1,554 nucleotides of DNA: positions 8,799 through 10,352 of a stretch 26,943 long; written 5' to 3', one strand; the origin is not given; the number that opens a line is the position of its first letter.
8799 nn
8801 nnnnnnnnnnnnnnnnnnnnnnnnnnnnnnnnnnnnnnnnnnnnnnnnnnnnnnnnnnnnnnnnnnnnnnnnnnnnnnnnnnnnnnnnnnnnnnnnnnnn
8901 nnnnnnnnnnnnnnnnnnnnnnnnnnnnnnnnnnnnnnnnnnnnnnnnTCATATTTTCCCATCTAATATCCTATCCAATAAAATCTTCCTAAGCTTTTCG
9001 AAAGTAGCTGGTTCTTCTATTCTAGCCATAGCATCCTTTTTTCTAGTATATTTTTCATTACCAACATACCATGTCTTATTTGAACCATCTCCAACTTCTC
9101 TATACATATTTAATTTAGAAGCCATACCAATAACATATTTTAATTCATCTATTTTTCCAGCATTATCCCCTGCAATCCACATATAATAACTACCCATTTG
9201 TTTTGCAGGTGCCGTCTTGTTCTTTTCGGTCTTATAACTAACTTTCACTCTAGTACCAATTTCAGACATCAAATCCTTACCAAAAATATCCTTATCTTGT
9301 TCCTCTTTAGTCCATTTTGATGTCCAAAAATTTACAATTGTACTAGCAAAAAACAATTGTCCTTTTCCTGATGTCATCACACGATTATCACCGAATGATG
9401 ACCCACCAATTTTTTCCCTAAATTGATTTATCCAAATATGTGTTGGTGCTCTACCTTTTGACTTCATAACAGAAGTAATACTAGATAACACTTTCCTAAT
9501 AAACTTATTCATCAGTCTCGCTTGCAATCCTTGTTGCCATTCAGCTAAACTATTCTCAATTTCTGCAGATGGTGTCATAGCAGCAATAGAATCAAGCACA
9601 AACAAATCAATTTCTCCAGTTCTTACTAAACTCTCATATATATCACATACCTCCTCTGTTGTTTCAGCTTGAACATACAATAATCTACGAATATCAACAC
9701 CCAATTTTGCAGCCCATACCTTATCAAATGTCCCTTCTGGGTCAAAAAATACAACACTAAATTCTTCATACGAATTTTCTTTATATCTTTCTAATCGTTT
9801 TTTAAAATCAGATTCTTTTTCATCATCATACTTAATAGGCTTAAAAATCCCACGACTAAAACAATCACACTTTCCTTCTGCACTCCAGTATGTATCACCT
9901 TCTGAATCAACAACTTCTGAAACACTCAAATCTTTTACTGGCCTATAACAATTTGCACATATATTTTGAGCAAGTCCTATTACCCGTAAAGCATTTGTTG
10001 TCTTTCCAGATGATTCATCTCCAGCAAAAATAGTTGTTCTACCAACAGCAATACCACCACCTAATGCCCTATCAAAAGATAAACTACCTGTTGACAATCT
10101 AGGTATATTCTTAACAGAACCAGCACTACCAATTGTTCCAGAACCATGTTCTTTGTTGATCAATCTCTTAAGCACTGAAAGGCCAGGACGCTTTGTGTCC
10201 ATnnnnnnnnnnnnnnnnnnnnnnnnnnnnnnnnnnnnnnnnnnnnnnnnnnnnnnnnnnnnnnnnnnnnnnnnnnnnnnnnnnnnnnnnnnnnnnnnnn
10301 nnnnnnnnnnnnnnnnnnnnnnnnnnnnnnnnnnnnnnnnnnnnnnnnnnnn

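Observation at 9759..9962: RecA homologue carrying an about 68-aa Cys4 (zinc-ribbon-like) insertion between Walker A and the next conserved block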

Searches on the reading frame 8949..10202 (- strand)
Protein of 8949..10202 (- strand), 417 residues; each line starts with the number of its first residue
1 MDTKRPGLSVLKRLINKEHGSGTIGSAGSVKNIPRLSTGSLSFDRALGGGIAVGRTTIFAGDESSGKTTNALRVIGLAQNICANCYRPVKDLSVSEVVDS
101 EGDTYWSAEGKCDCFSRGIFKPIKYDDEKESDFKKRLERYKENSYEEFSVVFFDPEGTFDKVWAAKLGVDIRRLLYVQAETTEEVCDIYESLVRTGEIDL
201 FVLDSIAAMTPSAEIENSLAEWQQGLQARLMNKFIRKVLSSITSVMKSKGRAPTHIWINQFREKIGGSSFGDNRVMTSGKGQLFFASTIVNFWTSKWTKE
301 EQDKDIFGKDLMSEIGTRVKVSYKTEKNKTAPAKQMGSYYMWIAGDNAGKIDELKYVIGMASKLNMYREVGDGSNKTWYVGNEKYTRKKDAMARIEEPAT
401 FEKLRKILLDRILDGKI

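Call 3: search_protein_families(library=pfam, proteins=[window:8949-10202:-], max_evalue=1)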
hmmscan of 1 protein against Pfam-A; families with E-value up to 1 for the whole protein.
window:8949-10202:- (417 aa): 8 families
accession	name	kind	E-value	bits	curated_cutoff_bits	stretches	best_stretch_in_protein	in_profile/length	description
PF00154.27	RecA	-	7.7e-44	150.5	27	2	149-333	82-247/262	recA bacterial DNA recombination protein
PF08423.17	Rad51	-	0.013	15.2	22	1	32-69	4-41/244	Rad51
PF13481.12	AAA_25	-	0.022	14.8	27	0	178-222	124-166/195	AAA domain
PF06745.19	ATPase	-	0.045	13.6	26.6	1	37-72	2-37/231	KaiC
PF22860.2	DUF7017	-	0.068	13.6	27.5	1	175-251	10-86/141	Domain of unknown function (DUF7017)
PF05625.17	PAXNEB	-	0.069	12.6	28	1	36-58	19-41/366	PAXNEB protein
PF00004.35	AAA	-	0.1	13.5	21.2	1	58-154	2-64/131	ATPase family associated with various cellular activities (AAA)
PF03347.19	TDH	-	0.17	11.9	27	1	288-326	34-72/165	Vibrio thermostable direct hemolysin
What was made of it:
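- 8949..10202 (-): RecA-family recombinase gene, 417 aa, containing the insertion. Pfam RecA E=7.7e-44 (call 3).
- On RecA family (Pfam PF00154): 150.5 bits against a cutoff of 27, E=7.7e-44, in two stretches split by the insertion (call 3).
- Checked: Pfam RecA (PF00154) matches at E=7.7e-44, in two stretches (call 3). phmmer against PDB aligns query 32-84 to E. coli RecA up to ..........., and query 150-320 to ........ onwards.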

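Call 4: search_protein_families(library=phrogs, proteins=[window:8949-10202:-], max_evalue=0.01)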
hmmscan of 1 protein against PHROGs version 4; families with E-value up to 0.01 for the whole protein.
window:8949-10202:- (417 aa): 3 families
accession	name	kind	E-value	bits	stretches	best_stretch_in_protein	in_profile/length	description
phrog_97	-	other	5.1e-49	168.8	2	148-407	104-451/506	UvsX-like recombinase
phrog_8337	-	DNA, RNA and nucleotide metabolism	1.5e-21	78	2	143-326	94-265/273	DNA repair protein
phrog_19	-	DNA, RNA and nucleotide metabolism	0.003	17.5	0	36-72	335-371/621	DnaB-like replicative helicase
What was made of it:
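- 8949..10202 (-): PHROG 97 'UvsX-like recombinase' E=5e-49 (call 4).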

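Call 5: search_solved_structures(query=window:8949-10202:-, max_evalue=0.01, show_alignments=2)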
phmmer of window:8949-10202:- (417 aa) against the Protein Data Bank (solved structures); distinct sequences matched with E-value up to 0.01: 38.
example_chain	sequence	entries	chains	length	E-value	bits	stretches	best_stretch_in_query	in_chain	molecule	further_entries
3cmu_A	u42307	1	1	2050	1.5e-199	666.2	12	150-319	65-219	Protein recA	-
3cmt_A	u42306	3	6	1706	9.5e-167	558.2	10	150-320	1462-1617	Protein recA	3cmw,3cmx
3cmv_A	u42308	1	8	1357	5.8e-134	450.2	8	150-320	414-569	Protein recA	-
1xp8_A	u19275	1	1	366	3.4e-35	125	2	151-397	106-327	RecA protein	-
9uoo_A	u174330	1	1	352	1.2e-34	123.2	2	150-335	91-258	Protein RecA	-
7jy6_A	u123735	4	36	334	1.2e-34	123.2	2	150-335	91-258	Protein RecA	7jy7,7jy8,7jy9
1n03_A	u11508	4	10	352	1.6e-34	122.8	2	150-336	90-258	RecA protein | REC A | Protein RecA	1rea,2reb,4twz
2rec_A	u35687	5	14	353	1.6e-34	122.8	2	150-336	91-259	RECA | Protein RecA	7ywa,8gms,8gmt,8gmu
1u94_A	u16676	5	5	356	1.6e-34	122.7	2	150-336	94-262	RecA protein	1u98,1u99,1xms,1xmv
8trg_A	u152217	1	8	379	2e-34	122.5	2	150-335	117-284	Protein RecA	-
1ubc_A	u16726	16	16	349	3.6e-33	118.3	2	151-299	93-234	RecA | Protein recA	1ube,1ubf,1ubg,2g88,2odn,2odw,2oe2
3hr8_A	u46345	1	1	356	5.4e-33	117.8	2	151-329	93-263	Protein recA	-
2zr0_A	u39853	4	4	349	9.7e-33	116.9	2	151-299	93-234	Protein recA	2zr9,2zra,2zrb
2zrc_A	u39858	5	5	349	1.8e-32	116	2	151-299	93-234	Protein recA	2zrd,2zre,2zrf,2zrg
2zrh_A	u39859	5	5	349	2.5e-32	115.6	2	151-299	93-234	Protein recA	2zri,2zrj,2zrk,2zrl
8s70_D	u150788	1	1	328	2.8e-32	115.4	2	151-364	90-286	Protein RecA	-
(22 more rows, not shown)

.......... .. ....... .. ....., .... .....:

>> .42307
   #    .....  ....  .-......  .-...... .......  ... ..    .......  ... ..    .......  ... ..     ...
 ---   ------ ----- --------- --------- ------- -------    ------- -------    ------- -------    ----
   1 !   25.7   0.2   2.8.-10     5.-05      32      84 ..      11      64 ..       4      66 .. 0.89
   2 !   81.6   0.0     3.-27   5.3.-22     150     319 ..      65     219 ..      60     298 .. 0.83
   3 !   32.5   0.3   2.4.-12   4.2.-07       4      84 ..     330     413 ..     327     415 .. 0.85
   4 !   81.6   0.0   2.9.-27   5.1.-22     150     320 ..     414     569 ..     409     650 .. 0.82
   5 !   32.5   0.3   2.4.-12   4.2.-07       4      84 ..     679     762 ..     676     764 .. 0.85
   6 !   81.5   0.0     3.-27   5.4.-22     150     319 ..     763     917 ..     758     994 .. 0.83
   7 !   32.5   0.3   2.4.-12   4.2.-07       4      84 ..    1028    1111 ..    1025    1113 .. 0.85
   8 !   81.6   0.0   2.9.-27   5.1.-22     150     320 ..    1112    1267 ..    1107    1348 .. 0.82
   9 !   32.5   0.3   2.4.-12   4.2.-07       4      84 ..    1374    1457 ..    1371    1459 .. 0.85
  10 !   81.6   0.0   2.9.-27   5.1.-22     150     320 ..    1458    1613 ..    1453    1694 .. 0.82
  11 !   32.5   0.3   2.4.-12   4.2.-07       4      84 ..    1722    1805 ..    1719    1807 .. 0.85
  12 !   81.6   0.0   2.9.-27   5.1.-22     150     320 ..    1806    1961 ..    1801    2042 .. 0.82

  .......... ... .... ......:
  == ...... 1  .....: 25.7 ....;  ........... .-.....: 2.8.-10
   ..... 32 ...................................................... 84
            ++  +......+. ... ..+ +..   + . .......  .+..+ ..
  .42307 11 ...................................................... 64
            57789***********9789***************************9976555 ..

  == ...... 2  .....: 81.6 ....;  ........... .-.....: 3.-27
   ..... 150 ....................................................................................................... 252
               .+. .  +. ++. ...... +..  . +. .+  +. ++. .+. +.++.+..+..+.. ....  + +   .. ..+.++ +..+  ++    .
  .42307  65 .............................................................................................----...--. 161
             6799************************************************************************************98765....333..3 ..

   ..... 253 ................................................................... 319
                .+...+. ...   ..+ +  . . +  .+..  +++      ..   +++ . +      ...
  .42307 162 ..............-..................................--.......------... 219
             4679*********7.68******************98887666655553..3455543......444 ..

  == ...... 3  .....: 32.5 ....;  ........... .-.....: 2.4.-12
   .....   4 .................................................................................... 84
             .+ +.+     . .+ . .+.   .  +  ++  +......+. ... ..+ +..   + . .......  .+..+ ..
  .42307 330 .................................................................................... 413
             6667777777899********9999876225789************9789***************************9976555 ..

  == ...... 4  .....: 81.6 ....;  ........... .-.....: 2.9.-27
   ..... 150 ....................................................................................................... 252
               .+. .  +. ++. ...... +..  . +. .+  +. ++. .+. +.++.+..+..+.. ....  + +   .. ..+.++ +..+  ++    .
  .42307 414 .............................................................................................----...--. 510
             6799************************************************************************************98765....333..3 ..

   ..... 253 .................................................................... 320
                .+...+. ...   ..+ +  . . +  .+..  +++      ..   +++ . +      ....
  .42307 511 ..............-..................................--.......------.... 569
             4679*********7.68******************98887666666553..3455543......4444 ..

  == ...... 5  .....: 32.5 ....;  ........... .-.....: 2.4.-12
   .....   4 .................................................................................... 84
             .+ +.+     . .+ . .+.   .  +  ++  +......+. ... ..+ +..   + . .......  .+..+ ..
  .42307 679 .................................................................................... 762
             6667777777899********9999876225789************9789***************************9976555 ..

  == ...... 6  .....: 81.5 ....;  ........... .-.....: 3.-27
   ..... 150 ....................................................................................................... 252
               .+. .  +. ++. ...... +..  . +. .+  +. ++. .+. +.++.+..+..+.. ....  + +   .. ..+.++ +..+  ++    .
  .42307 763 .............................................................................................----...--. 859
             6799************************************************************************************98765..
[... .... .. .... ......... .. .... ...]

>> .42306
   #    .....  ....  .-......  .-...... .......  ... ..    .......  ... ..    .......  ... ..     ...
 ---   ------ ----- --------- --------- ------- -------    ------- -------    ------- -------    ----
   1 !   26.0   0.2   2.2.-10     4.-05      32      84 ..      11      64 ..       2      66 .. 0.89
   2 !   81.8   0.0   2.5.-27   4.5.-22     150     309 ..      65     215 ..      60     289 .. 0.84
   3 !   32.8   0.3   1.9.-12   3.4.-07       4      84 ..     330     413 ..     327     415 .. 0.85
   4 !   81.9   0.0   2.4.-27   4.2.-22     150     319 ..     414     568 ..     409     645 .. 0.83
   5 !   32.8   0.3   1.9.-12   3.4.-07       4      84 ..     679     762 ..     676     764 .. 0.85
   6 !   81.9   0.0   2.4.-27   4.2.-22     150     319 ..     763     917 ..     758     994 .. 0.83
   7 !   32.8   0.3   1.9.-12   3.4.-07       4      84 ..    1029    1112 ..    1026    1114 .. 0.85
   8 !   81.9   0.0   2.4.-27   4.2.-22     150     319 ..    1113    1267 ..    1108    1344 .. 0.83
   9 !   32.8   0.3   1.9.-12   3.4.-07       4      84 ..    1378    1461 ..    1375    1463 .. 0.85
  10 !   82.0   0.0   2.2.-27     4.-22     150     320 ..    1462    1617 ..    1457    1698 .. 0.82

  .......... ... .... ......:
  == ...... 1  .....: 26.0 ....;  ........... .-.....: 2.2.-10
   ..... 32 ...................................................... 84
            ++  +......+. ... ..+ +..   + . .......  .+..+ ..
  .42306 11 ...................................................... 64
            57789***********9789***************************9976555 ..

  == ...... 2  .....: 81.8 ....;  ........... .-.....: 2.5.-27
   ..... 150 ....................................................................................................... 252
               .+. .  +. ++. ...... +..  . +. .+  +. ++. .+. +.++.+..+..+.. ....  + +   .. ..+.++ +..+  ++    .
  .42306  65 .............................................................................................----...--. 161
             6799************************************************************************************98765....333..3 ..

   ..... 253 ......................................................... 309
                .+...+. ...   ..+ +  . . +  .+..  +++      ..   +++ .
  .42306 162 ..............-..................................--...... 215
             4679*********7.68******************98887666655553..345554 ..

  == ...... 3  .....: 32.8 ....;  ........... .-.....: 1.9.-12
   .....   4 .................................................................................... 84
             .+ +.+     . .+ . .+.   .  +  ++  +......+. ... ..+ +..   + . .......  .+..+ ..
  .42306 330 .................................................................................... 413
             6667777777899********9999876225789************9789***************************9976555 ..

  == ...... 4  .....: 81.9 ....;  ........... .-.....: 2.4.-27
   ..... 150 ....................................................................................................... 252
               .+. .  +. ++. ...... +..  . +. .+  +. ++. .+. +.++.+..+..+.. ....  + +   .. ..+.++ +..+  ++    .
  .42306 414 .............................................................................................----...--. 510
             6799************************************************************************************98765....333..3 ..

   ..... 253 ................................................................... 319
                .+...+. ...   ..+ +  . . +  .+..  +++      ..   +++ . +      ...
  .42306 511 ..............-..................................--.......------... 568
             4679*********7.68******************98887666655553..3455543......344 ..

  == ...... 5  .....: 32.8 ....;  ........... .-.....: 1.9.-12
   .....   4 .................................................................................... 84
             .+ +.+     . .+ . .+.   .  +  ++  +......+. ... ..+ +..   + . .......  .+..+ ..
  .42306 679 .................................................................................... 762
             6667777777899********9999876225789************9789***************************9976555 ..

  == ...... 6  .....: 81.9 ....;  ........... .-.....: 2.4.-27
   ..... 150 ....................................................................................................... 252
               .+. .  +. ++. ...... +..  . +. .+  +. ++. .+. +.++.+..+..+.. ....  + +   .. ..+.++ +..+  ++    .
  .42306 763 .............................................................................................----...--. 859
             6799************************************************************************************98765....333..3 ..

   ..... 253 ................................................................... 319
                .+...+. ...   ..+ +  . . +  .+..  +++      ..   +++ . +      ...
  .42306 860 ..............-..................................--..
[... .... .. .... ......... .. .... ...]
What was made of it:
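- Checked: About 65 residues are left unmatched between the two (call 5).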

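Call 6: search_dna_similar(query=window:8949-10202:-, collection=phages, mode=protein, max_rows=40)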
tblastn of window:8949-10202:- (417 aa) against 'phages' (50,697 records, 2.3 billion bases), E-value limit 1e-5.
Records with a match: 662; places in all: 662; records where one place covers at least 80% of the query: 13.
Best place of each record, by identity: <60% 662.
By first word of the organism name: Mycobacterium 154; Streptomyces 133; Bacillus 89; Klebsiella 41; Clostridium 35; Vibrio 32; Bacteriophage 19; Dickeya 19; Gordonia 14; Pseudomonas 13; and 34 more.
By host as written in the record: Mycobacterium smegmatis mc2 155 110; - 55; Streptomyces griseus ATCC 10137 52; Streptomyces lividans JI 1326 31; Clostridium sporogenes ATCC-15579 30; Klebsiella pneumoniae 19; Mycobacterium smegmatis mc2155 17; Mycobacterium smegmatis mc#155 17; and 152 more.
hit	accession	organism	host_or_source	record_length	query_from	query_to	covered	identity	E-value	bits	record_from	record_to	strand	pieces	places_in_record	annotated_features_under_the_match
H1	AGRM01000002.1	Salmonella enterica subsp. houtenae str. ATCC BAA-1581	Homo sapiens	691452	2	409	90%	33.8%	7e-23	163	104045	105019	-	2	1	protein RecA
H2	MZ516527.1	Hafnia phage yong2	Hafnia paralvei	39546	2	413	91%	32.7%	2e-23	163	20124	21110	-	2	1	RecA protein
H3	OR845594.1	Escherichia phage ECO95 1-6-1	Escherichia coli O157:H7 ATCC 43895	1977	2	347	76%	36.0%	4e-23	163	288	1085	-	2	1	record has no annotation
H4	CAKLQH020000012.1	Acinetobacter phage MD-2021a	not known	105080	2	379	91%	28.1%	8e-24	110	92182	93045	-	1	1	recA: recombinase A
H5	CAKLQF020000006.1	Acinetobacter phage MD-2021a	not known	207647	2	379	91%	28.1%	8e-24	110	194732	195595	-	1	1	recA: recombinase A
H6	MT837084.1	Bacteriophage sp.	human fecal samples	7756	15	332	76%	31.3%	7e-26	116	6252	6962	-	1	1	record has no annotation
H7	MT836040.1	Bacteriophage sp.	human fecal samples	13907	15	332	76%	31.2%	1e-26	118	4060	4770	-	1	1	record has no annotation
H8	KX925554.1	Streptomyces phage BRock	Streptomyces sp. 5a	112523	34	415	92%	25.9%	3e-16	87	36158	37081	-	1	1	hypothetical protein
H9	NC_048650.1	Streptomyces phage BRock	Streptomyces sp. 5a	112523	34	415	92%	25.9%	3e-16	87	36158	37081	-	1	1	hypothetical protein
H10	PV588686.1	Streptomyces phage pSt2308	Streptomyces turgidiscabies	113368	34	415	92%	25.4%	3e-18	93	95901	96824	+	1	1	hypothetical protein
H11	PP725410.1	Streptomyces phage GiJojo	Streptomyces mirabilis NRRL B-2400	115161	34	415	92%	25.2%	6e-18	92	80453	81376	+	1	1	138: RecA-like DNA recombinase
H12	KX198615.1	Vibrio phage vB_VhaS-a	Vibrio harveyi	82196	15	397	92%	25.0%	6e-24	110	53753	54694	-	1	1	hypothetical protein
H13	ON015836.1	Vibrio phage Vpas_PP24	Vibrio parahaemolyticus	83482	35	406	89%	25.7%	5e-23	107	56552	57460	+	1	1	hypothetical protein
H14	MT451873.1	Vibrio phage vB_VhaS-VHB1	Vibrio harveyi BYK0632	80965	35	397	87%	26.1%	3e-23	108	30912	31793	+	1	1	RecA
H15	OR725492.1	Streptomyces phage Alone3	Streptomyces lividans JI 1326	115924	34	415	92%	23.4%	4e-12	74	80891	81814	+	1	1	148: RecA-like DNA recombinase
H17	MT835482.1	Bacteriophage sp.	human fecal samples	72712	15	380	88%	23.8%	2e-10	69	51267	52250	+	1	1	record has no annotation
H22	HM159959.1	Clostridium phage phiCTP1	-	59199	8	266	62%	31.3%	5e-19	96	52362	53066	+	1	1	putative RecA protein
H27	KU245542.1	Pseudomonas phage SM1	Pseudomonas aeruginosa USM AR2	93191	142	386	59%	32.1%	1e-24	112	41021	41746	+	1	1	putative RecA protein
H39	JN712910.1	Bacillus phage BCD7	Bacillus cereus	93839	2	325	78%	24.2%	3e-12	75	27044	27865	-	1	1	putative DNA recombination protein RecA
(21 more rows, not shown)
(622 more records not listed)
